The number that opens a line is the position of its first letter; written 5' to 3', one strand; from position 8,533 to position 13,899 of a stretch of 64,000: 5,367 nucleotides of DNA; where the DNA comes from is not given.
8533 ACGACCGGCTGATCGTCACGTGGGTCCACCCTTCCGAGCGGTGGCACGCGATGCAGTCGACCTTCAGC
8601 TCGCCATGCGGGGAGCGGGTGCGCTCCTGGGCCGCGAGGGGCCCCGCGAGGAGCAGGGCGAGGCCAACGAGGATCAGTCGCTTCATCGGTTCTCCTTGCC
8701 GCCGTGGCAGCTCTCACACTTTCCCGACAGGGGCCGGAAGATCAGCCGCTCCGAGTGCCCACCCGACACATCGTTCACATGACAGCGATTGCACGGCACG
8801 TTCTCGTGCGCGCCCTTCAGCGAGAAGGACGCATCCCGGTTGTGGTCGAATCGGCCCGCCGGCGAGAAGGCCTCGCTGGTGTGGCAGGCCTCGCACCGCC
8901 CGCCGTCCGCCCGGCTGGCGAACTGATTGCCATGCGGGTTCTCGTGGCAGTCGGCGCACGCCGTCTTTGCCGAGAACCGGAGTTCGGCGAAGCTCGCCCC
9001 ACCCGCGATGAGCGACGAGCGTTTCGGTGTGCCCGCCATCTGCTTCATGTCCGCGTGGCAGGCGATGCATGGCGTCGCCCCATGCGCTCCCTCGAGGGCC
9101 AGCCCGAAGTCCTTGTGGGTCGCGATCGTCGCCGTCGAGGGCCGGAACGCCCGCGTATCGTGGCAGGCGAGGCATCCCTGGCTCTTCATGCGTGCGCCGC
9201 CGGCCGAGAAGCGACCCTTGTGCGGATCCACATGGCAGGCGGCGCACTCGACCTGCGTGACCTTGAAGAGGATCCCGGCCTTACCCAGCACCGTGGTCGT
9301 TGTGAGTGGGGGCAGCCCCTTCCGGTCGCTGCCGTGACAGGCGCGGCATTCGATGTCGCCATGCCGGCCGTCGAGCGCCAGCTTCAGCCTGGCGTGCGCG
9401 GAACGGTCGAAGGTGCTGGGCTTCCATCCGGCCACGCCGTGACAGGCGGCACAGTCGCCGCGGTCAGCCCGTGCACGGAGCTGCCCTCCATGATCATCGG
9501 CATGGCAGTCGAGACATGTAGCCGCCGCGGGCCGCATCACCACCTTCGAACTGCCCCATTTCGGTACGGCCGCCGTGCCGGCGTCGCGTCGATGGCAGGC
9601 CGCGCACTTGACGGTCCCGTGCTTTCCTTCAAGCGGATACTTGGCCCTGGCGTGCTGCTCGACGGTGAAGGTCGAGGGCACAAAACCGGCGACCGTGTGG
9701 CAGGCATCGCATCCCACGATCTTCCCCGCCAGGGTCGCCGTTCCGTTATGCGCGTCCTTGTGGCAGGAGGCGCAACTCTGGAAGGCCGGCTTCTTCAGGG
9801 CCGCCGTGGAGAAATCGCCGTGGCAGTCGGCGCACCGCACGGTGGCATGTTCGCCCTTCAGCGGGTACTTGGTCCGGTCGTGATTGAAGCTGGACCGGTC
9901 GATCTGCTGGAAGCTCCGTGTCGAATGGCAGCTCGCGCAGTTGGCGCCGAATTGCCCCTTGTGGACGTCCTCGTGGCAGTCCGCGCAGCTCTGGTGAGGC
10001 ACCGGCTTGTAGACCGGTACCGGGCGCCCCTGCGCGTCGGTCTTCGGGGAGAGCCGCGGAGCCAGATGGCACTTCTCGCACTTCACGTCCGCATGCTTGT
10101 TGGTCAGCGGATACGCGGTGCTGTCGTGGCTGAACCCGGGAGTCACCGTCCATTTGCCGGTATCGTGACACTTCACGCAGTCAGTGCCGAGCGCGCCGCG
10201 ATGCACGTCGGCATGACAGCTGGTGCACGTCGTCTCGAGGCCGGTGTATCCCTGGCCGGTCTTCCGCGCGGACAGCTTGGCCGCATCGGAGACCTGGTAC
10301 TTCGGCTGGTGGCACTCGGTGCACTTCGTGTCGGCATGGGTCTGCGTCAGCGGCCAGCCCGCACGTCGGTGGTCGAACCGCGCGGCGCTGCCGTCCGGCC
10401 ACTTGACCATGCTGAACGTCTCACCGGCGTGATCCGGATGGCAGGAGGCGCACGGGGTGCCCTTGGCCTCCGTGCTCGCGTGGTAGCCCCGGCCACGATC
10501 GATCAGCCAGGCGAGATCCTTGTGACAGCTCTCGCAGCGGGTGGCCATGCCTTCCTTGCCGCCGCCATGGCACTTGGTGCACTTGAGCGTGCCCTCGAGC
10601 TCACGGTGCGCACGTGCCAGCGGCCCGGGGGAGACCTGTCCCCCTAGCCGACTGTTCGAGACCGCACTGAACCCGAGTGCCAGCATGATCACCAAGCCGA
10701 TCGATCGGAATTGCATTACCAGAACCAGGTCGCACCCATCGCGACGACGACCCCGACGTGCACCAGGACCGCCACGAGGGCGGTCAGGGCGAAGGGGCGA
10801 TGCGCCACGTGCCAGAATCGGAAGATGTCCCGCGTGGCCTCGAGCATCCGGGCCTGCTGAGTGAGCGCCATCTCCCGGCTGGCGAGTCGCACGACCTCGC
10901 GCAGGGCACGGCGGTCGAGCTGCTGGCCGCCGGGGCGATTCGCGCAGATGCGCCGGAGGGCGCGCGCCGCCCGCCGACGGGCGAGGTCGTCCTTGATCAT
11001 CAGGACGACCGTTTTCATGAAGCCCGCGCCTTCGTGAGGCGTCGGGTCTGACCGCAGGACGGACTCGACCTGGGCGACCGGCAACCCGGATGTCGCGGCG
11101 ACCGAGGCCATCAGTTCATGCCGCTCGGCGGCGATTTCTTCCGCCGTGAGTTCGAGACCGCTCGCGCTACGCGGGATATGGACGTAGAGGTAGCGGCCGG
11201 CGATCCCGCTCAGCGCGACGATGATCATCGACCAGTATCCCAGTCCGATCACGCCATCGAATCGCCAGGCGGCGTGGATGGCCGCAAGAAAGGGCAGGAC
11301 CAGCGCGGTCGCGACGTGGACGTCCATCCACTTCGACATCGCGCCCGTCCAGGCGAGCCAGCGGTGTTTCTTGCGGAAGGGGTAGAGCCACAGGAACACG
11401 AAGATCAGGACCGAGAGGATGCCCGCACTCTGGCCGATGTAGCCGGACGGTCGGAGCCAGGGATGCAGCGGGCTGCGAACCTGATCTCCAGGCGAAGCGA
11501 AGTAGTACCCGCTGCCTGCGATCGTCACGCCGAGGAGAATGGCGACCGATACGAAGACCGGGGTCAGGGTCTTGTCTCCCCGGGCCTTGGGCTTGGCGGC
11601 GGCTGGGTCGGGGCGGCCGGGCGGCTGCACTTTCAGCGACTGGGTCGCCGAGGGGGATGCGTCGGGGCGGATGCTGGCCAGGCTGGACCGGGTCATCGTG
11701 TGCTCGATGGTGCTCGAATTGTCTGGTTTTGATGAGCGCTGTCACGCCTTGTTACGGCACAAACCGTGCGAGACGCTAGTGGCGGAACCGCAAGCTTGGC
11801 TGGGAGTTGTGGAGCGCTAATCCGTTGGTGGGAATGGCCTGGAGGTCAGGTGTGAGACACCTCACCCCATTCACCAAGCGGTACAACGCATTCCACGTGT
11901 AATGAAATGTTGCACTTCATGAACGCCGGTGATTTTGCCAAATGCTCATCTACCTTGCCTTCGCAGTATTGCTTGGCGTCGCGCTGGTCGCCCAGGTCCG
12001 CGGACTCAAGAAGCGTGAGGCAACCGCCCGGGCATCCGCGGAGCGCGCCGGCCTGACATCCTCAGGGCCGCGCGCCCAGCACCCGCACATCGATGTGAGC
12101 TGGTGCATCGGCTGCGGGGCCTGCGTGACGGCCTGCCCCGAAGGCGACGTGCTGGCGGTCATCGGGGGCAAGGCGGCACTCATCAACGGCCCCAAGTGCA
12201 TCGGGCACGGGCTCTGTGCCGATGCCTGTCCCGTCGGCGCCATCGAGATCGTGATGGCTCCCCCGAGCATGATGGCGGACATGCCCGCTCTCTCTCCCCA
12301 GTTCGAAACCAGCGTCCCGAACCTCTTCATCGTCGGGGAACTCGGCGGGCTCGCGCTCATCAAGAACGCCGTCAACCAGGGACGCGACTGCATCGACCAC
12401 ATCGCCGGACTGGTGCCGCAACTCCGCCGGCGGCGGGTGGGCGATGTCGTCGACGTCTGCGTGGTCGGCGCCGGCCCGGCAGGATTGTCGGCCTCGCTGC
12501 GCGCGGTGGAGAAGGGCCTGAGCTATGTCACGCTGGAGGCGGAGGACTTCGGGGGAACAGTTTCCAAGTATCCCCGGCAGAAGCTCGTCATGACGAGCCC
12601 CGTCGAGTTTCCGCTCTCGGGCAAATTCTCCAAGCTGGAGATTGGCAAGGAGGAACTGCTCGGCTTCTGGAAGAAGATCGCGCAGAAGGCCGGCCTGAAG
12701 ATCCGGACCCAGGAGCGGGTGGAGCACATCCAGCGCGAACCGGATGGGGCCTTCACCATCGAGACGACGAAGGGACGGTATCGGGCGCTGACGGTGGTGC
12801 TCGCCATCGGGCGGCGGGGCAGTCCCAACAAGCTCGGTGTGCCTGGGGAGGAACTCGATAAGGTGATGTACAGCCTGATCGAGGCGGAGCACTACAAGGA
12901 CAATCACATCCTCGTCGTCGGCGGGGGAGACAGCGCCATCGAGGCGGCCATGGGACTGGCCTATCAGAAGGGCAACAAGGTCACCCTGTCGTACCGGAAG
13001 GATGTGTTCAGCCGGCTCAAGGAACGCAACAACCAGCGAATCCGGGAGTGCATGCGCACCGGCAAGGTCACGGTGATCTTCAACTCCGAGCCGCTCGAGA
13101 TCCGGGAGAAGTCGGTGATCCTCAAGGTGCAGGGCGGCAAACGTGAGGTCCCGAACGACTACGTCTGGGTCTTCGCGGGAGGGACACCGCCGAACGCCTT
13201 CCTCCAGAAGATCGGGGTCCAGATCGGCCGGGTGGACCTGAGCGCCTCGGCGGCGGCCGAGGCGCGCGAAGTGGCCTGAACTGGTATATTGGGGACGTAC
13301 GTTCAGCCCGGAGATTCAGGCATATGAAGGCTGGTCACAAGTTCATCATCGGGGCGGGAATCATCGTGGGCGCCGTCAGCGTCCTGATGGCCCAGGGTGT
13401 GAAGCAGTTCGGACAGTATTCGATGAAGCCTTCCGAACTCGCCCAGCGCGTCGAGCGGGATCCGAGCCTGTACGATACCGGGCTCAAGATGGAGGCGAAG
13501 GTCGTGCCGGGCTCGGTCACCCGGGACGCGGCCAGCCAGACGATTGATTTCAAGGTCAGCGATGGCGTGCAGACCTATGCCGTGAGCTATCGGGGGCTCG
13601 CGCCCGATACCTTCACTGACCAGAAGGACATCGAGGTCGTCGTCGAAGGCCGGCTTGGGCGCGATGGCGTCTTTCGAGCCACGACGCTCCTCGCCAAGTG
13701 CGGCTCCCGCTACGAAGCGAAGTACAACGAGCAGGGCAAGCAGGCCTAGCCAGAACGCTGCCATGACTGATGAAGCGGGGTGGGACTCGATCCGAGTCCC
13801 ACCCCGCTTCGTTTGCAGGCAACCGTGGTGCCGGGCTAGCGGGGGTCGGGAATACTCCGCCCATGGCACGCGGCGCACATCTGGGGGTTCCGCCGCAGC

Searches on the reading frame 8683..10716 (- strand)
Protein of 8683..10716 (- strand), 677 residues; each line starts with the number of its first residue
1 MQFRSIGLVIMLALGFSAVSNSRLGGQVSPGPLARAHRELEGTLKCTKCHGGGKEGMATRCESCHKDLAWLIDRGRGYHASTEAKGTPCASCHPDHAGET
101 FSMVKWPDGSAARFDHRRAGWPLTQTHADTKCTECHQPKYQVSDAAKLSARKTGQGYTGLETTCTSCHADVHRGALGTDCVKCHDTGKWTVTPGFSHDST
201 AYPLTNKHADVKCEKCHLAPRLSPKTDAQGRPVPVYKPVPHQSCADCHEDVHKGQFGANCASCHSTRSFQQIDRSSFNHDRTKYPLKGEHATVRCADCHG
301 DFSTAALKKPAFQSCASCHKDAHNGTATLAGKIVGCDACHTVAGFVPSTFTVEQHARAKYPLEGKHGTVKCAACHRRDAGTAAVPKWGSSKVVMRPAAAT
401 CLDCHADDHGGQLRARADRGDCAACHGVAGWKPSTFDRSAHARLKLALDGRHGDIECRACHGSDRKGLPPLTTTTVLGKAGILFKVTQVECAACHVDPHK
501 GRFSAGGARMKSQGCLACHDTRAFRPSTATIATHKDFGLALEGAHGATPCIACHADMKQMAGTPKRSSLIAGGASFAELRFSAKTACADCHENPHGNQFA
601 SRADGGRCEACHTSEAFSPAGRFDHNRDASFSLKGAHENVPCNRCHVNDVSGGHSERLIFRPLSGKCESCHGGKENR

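Call 8: search_protein_families(library=pfam, proteins=[window:8683-10716:-], max_evalue=0.01)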
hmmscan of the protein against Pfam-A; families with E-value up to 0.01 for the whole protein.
window:8683-10716:- (677 aa): 3 families
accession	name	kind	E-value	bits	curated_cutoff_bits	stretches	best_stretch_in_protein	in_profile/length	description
PF14522.11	Cytochrome_C7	-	2.9e-28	97.9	24.8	4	208-265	8-67/67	Cytochrome c7 and related cytochrome c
PF14537.11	Cytochrom_c3_2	-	1.6e-26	93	25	3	117-185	14-79/79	Cytochrome c3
PF02085.21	Cytochrom_CIII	-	1.3e-13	51.6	22.9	2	37-99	25-88/101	Class III cytochrome C family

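Call 9: search_protein_families(library=ncbifam, proteins=[window:8683-10716:-], max_evalue=0.01)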
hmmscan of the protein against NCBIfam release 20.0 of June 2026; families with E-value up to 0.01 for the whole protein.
window:8683-10716:- (677 aa): 8 families
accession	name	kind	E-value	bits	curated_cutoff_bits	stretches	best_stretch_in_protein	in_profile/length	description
TIGR03508.1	decahem_SO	subfamily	5.9e-17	62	192.2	3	421-673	4-221/258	DmsE family decaheme c-type cytochrome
NF041198.1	UshA_like_PCGU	equivalog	1e-12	47.5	275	3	336-409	445-512/519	UshA-like (seleno)protein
NF045713.1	CxxCH_16_HmcA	equivalog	1.4e-06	27.2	400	2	195-380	63-257/541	sulfate respiration complex hexadecaheme cytochrome HmcA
NF040968.1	FeS_ExtO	equivalog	1.8e-05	23.8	200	1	202-434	30-237/416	selenite/tellurite reduction operon b-type cytochrome iron-sulfur cluster-binding subunit ExtO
NF040967.1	cytc_ExtN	equivalog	2.5e-05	23.3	200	1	202-434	30-237/415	selenite/tellurite reduction operon c-type cytochrome ExtN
TIGR04257.1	nanowire_3heme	domain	3.2e-05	24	40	0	207-265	19-75/75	c(7)-type cytochrome triheme domain-containing protein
NF041028.1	decahem_GSU2203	exception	3.8e-05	23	325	1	421-614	38-209/317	GSU2203 family decaheme c-type cytochrome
NF008339.0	PRK11125.1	equivalog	0.0022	16.7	595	1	128-170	285-327/487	ammonia-forming cytochrome c nitrite reductase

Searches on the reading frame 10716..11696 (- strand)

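Call 8: search_protein_families(library=pfam, proteins=[window:10716-11696:-], max_evalue=0.01)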
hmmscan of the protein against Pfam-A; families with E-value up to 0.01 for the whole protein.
window:10716-11696:- (326 aa): 1 family
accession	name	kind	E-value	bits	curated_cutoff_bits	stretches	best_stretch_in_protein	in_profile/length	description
PF01292.26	Ni_hydr_CYTB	-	0.0035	17.6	30.1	0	54-199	15-150/179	Prokaryotic cytochrome b561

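Call 9: search_protein_families(library=ncbifam, proteins=[window:10716-11696:-], max_evalue=0.01)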
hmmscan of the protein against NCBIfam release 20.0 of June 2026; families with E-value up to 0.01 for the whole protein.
window:10716-11696:- (326 aa): 0 families

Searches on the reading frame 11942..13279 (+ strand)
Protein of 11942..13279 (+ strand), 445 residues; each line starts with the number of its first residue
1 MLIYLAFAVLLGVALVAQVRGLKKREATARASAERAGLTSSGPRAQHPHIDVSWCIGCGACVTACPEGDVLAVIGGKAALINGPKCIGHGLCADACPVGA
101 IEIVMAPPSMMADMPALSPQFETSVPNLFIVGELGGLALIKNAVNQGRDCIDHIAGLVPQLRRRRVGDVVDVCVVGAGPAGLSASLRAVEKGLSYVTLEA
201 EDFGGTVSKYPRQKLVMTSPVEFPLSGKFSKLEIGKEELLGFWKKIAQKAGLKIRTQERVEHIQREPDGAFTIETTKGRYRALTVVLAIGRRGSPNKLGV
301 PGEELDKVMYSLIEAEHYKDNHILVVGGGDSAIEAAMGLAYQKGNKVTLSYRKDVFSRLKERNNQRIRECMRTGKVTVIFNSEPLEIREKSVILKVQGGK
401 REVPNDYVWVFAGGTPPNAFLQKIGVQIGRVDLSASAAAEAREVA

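Call 8: search_protein_families(library=pfam, proteins=[window:11942-13279:+], max_evalue=0.01)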
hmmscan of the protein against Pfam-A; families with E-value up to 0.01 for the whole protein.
window:11942-13279:+ (445 aa): 27 families (the best 25 are shown)
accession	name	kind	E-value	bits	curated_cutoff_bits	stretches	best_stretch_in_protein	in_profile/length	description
PF13738.12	Pyr_redox_3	-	8.5e-47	160.3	30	1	174-427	2-280/305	Pyridine nucleotide-disulphide oxidoreductase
PF07992.20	Pyr_redox_2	-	2.4e-27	96.6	26.1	1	171-429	2-252/291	Pyridine nucleotide-disulphide oxidoreductase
PF12797.12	Fer4_2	-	3e-11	42.9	24.5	2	47-67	2-22/22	4Fe-4S binding domain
PF00037.32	Fer4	-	6.5e-11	42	21.1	2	49-68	2-21/24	4Fe-4S binding domain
PF00070.33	Pyr_redox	-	1.7e-10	41.7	22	1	322-391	1-70/82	Pyridine nucleotide-disulphide oxidoreductase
PF01266.30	DAO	-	1.7e-10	41.4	27.9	2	171-206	1-38/353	FAD dependent oxidoreductase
PF03486.20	HI0933_like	-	1.8e-10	41.2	50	1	237-296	109-169/244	HI0933-like protein Rossmann domain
PF13237.11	Fer4_10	-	3.2e-10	40.2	25.5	1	48-97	2-53/53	4Fe-4S dicluster domain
PF14697.11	Fer4_21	-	3.5e-09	37.1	35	1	49-102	2-58/59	4Fe-4S dicluster domain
PF12838.12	Fer4_7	-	4.5e-09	37.1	27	2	55-100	2-52/52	4Fe-4S dicluster domain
PF12837.12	Fer4_6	-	1.7e-08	34.5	25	1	48-68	2-22/24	4Fe-4S binding domain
PF13187.11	Fer4_9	-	1.6e-07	31.7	27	2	55-101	2-52/52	4Fe-4S dicluster domain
PF12831.13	FAD_oxidored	-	6.3e-07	29.5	27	1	171-209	1-40/416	FAD dependent oxidoreductase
PF12800.12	Fer4_4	-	1e-06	29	24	1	53-68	2-17/17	4Fe-4S binding domain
PF13484.11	Fer4_16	-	3e-06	28.3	30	0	54-66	52-64/66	4Fe-4S double cluster binding domain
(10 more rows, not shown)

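Call 9: search_protein_families(library=ncbifam, proteins=[window:11942-13279:+], max_evalue=0.01)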
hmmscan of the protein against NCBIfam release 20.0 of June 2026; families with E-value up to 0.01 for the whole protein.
window:11942-13279:+ (445 aa): 146 families (the best 25 are shown)
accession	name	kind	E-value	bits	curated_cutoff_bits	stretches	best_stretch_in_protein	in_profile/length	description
TIGR04018.1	Bthiol_YpdA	hypoth_equivalog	2.5e-51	174.4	339.9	1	171-431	1-264/316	YpdA family putative bacillithiol disulfide reductase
TIGR01292.1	TRX_reduct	equivalog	1.7e-23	82.9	343.45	1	171-424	2-246/300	thioredoxin-disulfide reductase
TIGR03143.1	AhpF_homolog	hypoth_equivalog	5.1e-16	58.4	687.65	1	169-393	4-211/555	putative alkyl hydroperoxide reductase F subunit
TIGR01350.1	lipoamide_DH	equivalog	2.9e-15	55.9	408.8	1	170-206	2-38/461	dihydrolipoyl dehydrogenase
TIGR03140.1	AhpF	equivalog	1.2e-14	53.8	502.9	1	168-341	211-373/515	alkyl hydroperoxide reductase subunit F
NF009410.0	PRK12771.1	subfamily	4.5e-13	48.6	516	1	54-105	513-564/566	NAD(P)-binding protein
NF004776.0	PRK06116.1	equivalog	1.1e-12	47.7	480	2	246-319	217-291/450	glutathione-disulfide reductase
TIGR02053.1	MerA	equivalog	2.2e-12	46.7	454.45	1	314-430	162-284/465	mercury(II) reductase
NF040505.1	ArsO_flavin_mono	equivalog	2e-11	43.9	425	1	170-335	1-175/346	ArsO family NAD(P)H-dependent flavin-containing monooxygenase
TIGR04046.1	MSMEG_0569_nitr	hypoth_equivalog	2.2e-11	43.4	498.35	1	171-350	2-190/400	MSMEG_0569 family flavin-dependent oxidoreductase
NF041087.1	bile_acid_BaiCD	equivalog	2.5e-11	42.4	825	1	281-413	464-596/642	bile acid Fe-S flavoenzyme BaiCD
TIGR00275.1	TIGR00275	subfamily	9.9e-11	41.1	183.8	1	238-296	107-164/401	aminoacetone oxidase family FAD-binding enzyme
NF040770.1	hetero_SS_HdrA2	exception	2.1e-10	39.4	1100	1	45-105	569-627/777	CoB-CoM heterodisulfide reductase HdrA2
TIGR02179.1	PorD_KorD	subfamily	2.3e-10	40.4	60.05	1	42-104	14-75/78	2-oxoacid:acceptor oxidoreductase, delta subunit, pyruvate/2-ketoisovalerate family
NF009454.0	PRK12814.1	equivalog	4.4e-10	38.6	916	1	274-397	273-397/657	putative NADPH-dependent glutamate synthase small subunit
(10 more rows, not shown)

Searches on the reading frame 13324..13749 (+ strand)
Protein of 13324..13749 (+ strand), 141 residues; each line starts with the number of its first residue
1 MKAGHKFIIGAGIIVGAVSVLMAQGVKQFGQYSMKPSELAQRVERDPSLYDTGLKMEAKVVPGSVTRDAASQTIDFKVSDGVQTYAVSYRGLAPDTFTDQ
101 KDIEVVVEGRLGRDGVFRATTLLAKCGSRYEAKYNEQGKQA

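Call 88: search_protein_families(library=pfam, proteins=[window:13324-13749:+], max_evalue=0.001)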
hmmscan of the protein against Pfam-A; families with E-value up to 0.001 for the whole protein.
window:13324-13749:+ (141 aa): 1 family
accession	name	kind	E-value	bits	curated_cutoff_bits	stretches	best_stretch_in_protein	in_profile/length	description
PF03100.22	CcmE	-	6e-25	87.9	24.6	1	31-132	2-98/99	CcmE domain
